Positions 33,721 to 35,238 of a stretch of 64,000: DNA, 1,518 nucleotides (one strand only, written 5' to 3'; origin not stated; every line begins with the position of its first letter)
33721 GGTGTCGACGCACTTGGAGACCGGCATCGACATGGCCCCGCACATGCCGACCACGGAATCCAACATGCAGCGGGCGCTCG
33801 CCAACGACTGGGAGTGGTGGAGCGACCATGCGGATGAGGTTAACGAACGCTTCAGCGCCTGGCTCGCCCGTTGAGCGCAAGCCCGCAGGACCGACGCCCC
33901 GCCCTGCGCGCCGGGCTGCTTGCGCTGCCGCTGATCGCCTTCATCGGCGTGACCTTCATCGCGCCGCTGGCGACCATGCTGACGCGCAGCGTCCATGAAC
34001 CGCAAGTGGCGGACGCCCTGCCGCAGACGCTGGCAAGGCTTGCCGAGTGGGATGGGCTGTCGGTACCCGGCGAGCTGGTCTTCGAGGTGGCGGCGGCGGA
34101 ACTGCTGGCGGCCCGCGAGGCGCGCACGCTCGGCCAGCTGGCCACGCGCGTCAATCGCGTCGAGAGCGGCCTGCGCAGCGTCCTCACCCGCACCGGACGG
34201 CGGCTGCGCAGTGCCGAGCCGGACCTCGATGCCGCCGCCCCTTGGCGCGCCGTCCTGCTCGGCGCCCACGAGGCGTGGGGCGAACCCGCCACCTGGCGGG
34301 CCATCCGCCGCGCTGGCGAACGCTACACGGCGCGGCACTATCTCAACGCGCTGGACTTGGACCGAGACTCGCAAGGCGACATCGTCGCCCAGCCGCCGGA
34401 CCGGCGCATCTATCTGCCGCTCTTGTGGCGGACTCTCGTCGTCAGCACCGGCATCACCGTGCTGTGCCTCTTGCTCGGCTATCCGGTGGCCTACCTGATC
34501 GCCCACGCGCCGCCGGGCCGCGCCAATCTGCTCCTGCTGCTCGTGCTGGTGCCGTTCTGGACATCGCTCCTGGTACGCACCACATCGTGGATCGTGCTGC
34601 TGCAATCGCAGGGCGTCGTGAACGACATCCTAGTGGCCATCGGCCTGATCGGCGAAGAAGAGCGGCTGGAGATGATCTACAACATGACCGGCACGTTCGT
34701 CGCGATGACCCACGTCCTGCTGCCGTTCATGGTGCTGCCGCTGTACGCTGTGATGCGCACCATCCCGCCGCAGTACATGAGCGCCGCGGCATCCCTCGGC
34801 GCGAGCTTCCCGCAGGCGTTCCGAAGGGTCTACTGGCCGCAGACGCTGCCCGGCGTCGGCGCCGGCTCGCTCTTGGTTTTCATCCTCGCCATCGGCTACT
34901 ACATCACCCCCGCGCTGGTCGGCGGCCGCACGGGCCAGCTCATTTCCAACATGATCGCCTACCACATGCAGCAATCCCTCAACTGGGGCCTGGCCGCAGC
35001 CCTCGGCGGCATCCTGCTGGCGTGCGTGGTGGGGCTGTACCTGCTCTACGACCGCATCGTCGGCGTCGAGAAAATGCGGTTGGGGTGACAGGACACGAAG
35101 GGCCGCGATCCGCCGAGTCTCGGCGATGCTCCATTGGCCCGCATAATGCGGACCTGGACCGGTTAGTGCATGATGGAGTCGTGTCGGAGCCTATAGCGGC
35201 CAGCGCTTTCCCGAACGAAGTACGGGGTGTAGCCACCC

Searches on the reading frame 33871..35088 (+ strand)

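Call 17: search_protein_families(library=pfam, proteins=[window:33871-35088:+], max_evalue=0.001)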
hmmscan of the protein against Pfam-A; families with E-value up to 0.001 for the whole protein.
window:33871-35088:+ (405 aa): 1 family
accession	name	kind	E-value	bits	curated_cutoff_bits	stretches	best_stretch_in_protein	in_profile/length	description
PF00528.27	BPD_transp_1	-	1e-12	48.6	26.4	1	270-396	51-178/184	Binding-protein-dependent transport system inner membrane component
